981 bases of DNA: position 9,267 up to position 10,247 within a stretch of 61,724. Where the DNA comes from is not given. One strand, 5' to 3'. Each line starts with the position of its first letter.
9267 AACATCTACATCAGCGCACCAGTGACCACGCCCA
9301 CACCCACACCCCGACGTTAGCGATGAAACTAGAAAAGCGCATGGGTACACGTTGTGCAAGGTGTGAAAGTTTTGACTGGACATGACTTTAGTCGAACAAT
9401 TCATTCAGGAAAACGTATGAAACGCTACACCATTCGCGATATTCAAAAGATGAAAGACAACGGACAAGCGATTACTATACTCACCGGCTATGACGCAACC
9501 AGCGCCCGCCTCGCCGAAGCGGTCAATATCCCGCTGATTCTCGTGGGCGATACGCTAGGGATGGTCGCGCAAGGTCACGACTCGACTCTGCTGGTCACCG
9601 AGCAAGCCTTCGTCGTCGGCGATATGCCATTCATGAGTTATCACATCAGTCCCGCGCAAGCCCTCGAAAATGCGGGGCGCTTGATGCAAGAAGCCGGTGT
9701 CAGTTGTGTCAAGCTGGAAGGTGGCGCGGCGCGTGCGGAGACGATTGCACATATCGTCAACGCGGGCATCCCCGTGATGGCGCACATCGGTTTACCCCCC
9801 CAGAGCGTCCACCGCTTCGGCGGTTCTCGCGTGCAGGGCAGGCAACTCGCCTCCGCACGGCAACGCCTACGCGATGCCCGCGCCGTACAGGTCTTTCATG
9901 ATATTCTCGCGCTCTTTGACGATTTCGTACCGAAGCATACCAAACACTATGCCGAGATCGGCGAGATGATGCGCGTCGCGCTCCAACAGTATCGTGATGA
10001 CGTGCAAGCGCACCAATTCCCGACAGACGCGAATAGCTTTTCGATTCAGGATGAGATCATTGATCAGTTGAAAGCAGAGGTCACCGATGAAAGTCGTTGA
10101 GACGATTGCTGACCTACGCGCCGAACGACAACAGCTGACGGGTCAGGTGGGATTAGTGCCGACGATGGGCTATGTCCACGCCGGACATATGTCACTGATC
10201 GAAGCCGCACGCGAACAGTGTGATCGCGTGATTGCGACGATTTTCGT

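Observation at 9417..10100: panB carries an in-frame deletion of about 40 codons that removes the catalytic Glu strand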

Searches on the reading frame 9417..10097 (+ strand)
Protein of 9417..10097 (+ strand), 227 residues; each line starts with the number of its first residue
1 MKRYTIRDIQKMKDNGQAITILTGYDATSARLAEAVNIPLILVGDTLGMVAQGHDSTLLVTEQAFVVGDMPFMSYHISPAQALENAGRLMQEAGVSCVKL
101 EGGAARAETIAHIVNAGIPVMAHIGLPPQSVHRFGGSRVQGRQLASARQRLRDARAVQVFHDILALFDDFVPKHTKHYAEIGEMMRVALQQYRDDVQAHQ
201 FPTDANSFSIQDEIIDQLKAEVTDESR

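Call 3: search_solved_structures(query=window:9417-10097:+, show_alignments=3)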
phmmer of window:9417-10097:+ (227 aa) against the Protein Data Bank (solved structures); distinct sequences matched with E-value up to 0.001: 5.
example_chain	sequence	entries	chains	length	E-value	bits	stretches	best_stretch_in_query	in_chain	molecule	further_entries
3ez4_A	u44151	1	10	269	3.1e-35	125.2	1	5-160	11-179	3-methyl-2-oxobutanoate hydroxymethyltransferase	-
1oy0_A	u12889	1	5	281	5.5e-35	124.3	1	7-159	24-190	Ketopantoate hydroxymethyltransferase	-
3vav_A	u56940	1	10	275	7.9e-35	123.8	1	4-160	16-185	3-methyl-2-oxobutanoate hydroxymethyltransferase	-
1m3u_A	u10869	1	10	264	6.3e-34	120.9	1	1-162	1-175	3-methyl-2-oxobutanoate hydroxymethyltransferase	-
1o66_A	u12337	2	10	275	3.8e-33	118.3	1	3-157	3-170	3-methyl-2-oxobutanoate hydroxymethyltransferase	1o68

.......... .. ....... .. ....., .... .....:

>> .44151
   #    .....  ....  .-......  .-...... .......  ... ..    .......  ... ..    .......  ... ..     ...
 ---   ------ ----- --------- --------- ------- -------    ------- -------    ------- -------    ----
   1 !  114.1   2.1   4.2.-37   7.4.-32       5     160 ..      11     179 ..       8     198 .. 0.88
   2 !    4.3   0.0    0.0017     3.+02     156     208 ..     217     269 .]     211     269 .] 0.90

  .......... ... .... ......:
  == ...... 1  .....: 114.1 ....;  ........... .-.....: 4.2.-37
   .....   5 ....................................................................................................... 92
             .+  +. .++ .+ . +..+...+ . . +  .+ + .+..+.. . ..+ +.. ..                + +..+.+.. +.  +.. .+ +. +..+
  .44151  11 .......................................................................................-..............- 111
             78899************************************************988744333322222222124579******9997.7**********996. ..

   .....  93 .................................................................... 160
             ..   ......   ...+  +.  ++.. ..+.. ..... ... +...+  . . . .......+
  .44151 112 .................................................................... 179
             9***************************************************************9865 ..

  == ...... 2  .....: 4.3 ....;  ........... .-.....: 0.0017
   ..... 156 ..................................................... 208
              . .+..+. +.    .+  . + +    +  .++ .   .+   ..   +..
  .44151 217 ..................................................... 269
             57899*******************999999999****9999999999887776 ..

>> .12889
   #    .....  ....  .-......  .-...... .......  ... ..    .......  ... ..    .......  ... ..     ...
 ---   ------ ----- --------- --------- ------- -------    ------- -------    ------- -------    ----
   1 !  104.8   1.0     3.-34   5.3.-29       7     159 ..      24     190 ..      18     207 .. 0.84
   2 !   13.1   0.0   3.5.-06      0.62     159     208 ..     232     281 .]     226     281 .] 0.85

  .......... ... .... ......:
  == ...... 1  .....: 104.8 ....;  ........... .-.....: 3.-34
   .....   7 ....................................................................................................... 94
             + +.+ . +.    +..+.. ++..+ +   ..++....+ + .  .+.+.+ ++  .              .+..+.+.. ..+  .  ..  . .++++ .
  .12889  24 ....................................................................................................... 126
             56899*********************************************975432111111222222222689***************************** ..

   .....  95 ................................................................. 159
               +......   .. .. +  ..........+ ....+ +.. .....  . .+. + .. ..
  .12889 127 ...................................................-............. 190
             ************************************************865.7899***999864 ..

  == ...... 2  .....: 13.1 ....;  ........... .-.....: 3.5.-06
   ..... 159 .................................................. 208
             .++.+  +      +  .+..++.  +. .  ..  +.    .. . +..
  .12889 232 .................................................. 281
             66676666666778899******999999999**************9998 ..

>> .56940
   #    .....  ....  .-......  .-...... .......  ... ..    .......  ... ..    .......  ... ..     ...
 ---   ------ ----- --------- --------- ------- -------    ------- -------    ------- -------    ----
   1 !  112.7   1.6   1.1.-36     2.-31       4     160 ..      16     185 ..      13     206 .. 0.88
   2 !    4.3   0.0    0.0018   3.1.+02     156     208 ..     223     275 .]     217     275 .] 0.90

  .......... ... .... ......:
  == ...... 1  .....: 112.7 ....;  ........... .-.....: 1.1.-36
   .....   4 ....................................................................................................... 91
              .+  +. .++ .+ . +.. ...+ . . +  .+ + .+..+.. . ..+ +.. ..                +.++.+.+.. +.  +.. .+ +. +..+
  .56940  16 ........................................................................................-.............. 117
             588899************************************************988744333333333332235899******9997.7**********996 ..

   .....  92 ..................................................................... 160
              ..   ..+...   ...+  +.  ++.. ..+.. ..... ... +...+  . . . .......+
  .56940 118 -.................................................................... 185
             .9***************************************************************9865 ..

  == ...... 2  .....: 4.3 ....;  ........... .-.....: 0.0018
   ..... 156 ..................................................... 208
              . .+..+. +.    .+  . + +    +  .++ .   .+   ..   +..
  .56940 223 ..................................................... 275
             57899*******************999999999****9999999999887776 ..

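Call 4: search_protein_families(library=pfam, proteins=[window:9417-10097:+])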
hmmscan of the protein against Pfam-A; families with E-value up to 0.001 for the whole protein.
window:9417-10097:+ (227 aa): 1 family
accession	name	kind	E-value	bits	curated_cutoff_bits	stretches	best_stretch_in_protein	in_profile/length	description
PF02548.21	Pantoate_transf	-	2.2e-64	217.8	28.7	2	4-158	2-171/259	Ketopantoate hydroxymethyltransferase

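Call 5: find_homologous_proteins(query=window:9417-10097:+)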
Query window:9417-10097:+ (227 aa): 7997 proteins with E <= 0.001 among 8000 candidates; the best 120 are listed.
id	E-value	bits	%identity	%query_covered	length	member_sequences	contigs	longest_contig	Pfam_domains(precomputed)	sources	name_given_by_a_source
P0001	1.1e-143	494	100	100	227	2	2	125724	PF02548.22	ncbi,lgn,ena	-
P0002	5.5e-117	407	73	100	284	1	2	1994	PF02548.22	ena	-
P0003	5.0e-87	309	56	97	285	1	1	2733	PF13714.13,PF02548.22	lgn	-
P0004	1.3e-86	308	56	98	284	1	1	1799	PF02548.22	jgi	jgi:3-methyl-2-oxobutanoate hydroxymethyltransferase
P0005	1.3e-86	308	55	100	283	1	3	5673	PF02548.22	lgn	-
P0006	8.5e-86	305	56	98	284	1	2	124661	PF02548.22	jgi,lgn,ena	-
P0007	2.9e-85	303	56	97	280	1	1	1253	PF13714.13,PF02548.22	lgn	-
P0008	3.3e-85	303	56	98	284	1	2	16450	PF02548.22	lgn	-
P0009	5.6e-85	302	56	96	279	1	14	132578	PF02548.22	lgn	-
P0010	9.9e-85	302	54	97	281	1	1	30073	PF13714.13,PF02548.22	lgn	-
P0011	2.1e-84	301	56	96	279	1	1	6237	PF02548.22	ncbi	-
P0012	3.6e-84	300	54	100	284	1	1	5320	PF02548.22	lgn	-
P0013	4.3e-84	300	54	99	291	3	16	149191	PF13714.13,PF02548.22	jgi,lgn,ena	-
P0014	4.3e-84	300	54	98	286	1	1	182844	PF02548.22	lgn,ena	-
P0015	4.8e-84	299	54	99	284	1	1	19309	PF13714.13,PF02548.22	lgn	-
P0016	7.5e-84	299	53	98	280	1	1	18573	PF13714.13,PF02548.22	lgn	-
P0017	1.5e-83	298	54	98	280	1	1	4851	PF13714.13,PF02548.22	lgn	-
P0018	1.7e-83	298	54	96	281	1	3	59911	PF13714.13,PF02548.22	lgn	-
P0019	1.7e-83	298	54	98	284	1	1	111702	PF13714.13,PF02548.22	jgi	jgi:3-methyl-2-oxobutanoate hydroxymethyltransferase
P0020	1.7e-83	298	56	98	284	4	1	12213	PF13714.13,PF02548.22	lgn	-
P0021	1.8e-83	298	54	98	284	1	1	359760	PF13714.13,PF02548.22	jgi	jgi:3-methyl-2-oxobutanoate hydroxymethyltransferase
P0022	2.1e-83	297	54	96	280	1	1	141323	PF02548.22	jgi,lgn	-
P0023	2.3e-83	297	54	98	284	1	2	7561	PF13714.13,PF02548.22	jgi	jgi:3-methyl-2-oxobutanoate hydroxymethyltransferase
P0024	2.3e-83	297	54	96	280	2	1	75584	PF13714.13,PF02548.22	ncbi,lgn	-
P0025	2.3e-83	297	55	99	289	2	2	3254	PF13714.13,PF02548.22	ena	-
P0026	2.4e-83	297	54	98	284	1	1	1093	PF13714.13,PF02548.22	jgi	jgi:3-methyl-2-oxobutanoate hydroxymethyltransferase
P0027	2.6e-83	297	55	98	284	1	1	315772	PF02548.22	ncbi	ncbi:MAG: 3-methyl-2-oxobutanoate hydroxymethyltransferase [Anaerolineae bacterium]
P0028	2.8e-83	297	55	98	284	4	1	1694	PF13714.13,PF02548.22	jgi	jgi:3-methyl-2-oxobutanoate hydroxymethyltransferase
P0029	3.3e-83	297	52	100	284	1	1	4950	PF02548.22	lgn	-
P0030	3.8e-83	296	52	100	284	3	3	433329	PF02548.22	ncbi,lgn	-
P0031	4.6e-83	296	55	98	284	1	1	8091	PF13714.13,PF02548.22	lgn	-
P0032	5.6e-83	296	54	98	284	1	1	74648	PF13714.13,PF02548.22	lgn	-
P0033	5.6e-83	296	51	97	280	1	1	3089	PF13714.13,PF02548.22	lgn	-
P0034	5.8e-83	296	52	96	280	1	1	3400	PF13714.13,PF02548.22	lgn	-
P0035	6.3e-83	296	54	100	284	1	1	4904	PF02548.22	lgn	-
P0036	6.5e-83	296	54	97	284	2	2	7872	PF13714.13,PF02548.22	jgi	jgi:3-methyl-2-oxobutanoate hydroxymethyltransferase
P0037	7.6e-83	295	54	97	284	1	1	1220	PF13714.13,PF02548.22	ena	-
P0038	7.7e-83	295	56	98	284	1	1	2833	PF13714.13,PF02548.22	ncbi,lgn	-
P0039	8.3e-83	295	53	98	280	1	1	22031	PF13714.13,PF02548.22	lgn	-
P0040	9.2e-83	295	54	97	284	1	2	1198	PF02548.22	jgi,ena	-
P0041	1.0e-82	295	53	98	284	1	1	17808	PF13714.13,PF02548.22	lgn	-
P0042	2.0e-82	294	56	99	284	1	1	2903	PF02548.22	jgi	jgi:3-methyl-2-oxobutanoate hydroxymethyltransferase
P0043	2.0e-82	294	53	97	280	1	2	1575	PF13714.13,PF02548.22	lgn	-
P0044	2.3e-82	294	51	97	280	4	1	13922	PF13714.13,PF02548.22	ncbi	-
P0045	2.9e-82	294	52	96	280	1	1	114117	PF13714.13,PF02548.22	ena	-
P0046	3.1e-82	293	53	100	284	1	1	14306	PF13714.13,PF02548.22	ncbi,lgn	ncbi:MAG: 3-methyl-2-oxobutanoate hydroxymethyltransferase [Chloroflexota bacterium]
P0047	3.4e-82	293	54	100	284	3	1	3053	PF13714.13,PF02548.22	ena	-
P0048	3.7e-82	293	53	96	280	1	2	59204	PF13714.13,PF02548.22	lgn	-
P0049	3.7e-82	293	54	98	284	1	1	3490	PF13714.13,PF02548.22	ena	-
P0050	4.1e-82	293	52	100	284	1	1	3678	PF02548.22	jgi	-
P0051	4.9e-82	293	54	100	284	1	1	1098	PF13714.13,PF02548.22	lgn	-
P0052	6.4e-82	292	54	97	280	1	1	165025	PF13714.13,PF02548.22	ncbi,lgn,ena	-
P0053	8.8e-82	292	55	97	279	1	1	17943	PF02548.22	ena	-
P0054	9.1e-82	292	56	98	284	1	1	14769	PF13714.13,PF02548.22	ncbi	-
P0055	1.0e-81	292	54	98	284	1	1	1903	PF13714.13,PF02548.22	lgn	-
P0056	1.0e-81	292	54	97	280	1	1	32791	PF13714.13,PF02548.22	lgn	-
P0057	1.2e-81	292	56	98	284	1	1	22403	PF13714.13,PF02548.22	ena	-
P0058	1.2e-81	291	51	96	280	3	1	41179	PF13714.13,PF02548.22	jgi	jgi:3-methyl-2-oxobutanoate hydroxymethyltransferase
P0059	1.3e-81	291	54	93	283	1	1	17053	PF02548.22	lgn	-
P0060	1.3e-81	291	54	98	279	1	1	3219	PF13714.13,PF02548.22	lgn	-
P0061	1.5e-81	291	53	97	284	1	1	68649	PF13714.13,PF02548.22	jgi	jgi:3-methyl-2-oxobutanoate hydroxymethyltransferase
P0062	1.9e-81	291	53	98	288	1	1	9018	PF13714.13,PF02548.22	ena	-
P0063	2.0e-81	291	52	96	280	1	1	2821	PF13714.13,PF02548.22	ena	-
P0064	2.1e-81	291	53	96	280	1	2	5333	PF02548.22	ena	-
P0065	3.2e-81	290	54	100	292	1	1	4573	PF13714.13,PF02548.22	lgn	-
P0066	3.3e-81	290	53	97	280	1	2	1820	PF13714.13,PF02548.22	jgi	jgi:3-methyl-2-oxobutanoate hydroxymethyltransferase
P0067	3.8e-81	290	52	97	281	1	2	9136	PF02548.22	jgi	-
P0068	4.1e-81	290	52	100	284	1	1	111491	PF13714.13,PF02548.22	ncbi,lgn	ncbi:MAG: 3-methyl-2-oxobutanoate hydroxymethyltransferase [Chloroflexota bacterium]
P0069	4.2e-81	290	55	97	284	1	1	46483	PF02548.22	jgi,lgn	jgi:3-methyl-2-oxobutanoate hydroxymethyltransferase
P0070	5.0e-81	290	51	96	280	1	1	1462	PF13714.13,PF02548.22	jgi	jgi:3-methyl-2-oxobutanoate hydroxymethyltransferase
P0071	5.8e-81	289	54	100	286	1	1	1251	PF02548.22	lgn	-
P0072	6.8e-81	289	53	99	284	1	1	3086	PF02548.22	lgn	-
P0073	7.5e-81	289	54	98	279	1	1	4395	PF02548.22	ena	-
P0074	8.3e-81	289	51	97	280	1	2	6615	PF13714.13,PF02548.22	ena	-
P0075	9.2e-81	289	52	96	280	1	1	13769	PF02548.22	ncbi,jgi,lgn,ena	-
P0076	1.1e-80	288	54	100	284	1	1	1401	PF02548.22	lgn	-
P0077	1.3e-80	288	52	96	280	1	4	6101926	PF13714.13,PF02548.22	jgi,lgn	-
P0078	1.3e-80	288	54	98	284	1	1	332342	PF13714.13,PF02548.22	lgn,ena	-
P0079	1.3e-80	288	53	97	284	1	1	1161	PF13714.13,PF02548.22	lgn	-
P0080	1.7e-80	288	53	97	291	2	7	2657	PF13714.13,PF02548.22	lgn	-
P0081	2.1e-80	287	53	96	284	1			PF13714.13,PF02548.22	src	-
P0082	2.1e-80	287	53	96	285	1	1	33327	PF13714.13,PF02548.22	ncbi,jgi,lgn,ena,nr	ncbi:MAG TPA: 3-methyl-2-oxobutanoate hydroxymethyltransferase [Spirillospora sp.]|nr:3-methyl-2-oxo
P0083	2.3e-80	287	52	96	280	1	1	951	PF02548.22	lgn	-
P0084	2.9e-80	287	52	96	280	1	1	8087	PF02548.22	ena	-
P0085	3.5e-80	287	51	96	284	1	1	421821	PF13714.13,PF02548.22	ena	-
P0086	3.6e-80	287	54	98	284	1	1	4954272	PF13714.13,PF02548.22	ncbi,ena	-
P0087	3.6e-80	287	53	100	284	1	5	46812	PF02548.22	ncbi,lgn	ncbi:MAG: 3-methyl-2-oxobutanoate hydroxymethyltransferase [Chloroflexota bacterium]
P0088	3.8e-80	287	52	97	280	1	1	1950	PF13714.13,PF02548.22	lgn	-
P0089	4.8e-80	286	55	97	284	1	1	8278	PF02548.22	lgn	-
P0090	7.2e-80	286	54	97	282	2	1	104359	PF13714.13,PF02548.22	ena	-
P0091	8.0e-80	286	52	96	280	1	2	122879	PF13714.13,PF02548.22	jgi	-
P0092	1.7e-79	285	51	98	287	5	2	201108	PF13714.13,PF02548.22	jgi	jgi:3-methyl-2-oxobutanoate hydroxymethyltransferase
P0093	1.7e-79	284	53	97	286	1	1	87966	PF13714.13,PF02548.22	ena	-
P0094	2.2e-79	284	52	96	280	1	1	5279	PF13714.13,PF02548.22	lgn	-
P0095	2.5e-79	284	51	97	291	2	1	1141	PF13714.13,PF02548.22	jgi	jgi:3-methyl-2-oxobutanoate hydroxymethyltransferase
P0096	2.6e-79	284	54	98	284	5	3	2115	PF13714.13,PF02548.22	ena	-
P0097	3.1e-79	284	53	97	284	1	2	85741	PF02548.22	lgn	-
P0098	3.3e-79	284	53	97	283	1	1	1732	PF02548.22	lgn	-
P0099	4.2e-79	283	51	98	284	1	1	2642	PF13714.13,PF02548.22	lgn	-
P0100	5.0e-79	283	52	98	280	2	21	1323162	PF02548.22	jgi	jgi:3-methyl-2-oxobutanoate hydroxymethyltransferase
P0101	5.1e-79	283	51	99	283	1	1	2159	PF13714.13,PF02548.22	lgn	-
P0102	6.6e-79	283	53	96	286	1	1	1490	PF02548.22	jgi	jgi:3-methyl-2-oxobutanoate hydroxymethyltransferase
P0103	9.4e-79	282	53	96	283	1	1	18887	PF13714.13,PF02548.22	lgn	-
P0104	1.2e-78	282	52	100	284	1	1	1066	PF13714.13,PF02548.22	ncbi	ncbi:MAG: 3-methyl-2-oxobutanoate hydroxymethyltransferase [Chloroflexota bacterium]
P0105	1.3e-78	282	51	96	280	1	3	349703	PF13714.13,PF02548.22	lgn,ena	-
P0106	1.3e-78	282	52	97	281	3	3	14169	PF13714.13,PF02548.22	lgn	-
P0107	1.4e-78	281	52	93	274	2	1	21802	PF13714.13,PF02548.22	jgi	-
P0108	1.6e-78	281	52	100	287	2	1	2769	PF13714.13,PF02548.22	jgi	-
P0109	1.7e-78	281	51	100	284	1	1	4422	PF02548.22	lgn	-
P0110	1.8e-78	281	53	99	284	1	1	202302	PF13714.13,PF02548.22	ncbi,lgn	ncbi:MAG: 3-methyl-2-oxobutanoate hydroxymethyltransferase [Phototrophicaceae bacterium]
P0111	1.9e-78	281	51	97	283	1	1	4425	PF13714.13,PF02548.22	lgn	-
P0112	2.8e-78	281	51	96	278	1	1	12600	PF02548.22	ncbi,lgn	ncbi:3-methyl-2-oxobutanoate hydroxymethyltransferase [Anaerolineales bacterium]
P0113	3.5e-78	280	53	99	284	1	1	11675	PF13714.13,PF02548.22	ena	-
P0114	3.6e-78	280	51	99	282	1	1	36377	PF02548.22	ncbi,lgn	-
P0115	3.9e-78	280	52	96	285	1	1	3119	PF13714.13,PF02548.22,PF01177.28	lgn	-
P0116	4.6e-78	280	53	98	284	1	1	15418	PF13714.13,PF02548.22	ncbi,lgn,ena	-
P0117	1.1e-77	279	52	99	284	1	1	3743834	PF02548.22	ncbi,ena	-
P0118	1.1e-77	279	51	98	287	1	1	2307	PF13714.13,PF02548.22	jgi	jgi:3-methyl-2-oxobutanoate hydroxymethyltransferase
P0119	1.2e-77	278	51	96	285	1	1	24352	PF13714.13,PF02548.22,PF01177.28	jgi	jgi:3-methyl-2-oxobutanoate hydroxymethyltransferase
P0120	1.3e-77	278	52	96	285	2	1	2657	PF02548.22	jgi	jgi:3-methyl-2-oxobutanoate hydroxymethyltransferase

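Call 7: find_encoding_contigs(protein=P0001, flank=3000)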
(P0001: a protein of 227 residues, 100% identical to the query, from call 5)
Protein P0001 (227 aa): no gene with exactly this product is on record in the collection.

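Call 8: find_encoding_contigs(protein=P0002, flank=3000)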
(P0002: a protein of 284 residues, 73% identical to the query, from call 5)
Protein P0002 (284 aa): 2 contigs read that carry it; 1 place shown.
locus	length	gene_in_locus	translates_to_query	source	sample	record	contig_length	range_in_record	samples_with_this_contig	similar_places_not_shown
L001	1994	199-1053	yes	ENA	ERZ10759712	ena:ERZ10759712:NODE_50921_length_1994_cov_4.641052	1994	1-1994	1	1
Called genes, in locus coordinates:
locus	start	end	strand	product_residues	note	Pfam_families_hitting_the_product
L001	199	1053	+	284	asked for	PF02548:Pantoate_transf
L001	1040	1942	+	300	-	PF02569:Pantoate_ligase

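Call 10: list_cluster_members(proteins=[P0001, P0002])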
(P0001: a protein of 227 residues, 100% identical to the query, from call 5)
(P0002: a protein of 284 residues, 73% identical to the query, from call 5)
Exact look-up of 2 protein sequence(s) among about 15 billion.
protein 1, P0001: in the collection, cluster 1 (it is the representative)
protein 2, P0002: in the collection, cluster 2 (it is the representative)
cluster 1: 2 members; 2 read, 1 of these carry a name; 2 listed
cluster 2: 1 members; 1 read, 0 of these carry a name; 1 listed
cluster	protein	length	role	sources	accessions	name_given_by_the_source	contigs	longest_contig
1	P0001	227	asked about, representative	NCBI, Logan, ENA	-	-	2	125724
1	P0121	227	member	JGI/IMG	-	3-methyl-2-oxobutanoate hydroxymethyltransferase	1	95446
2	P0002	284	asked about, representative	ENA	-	-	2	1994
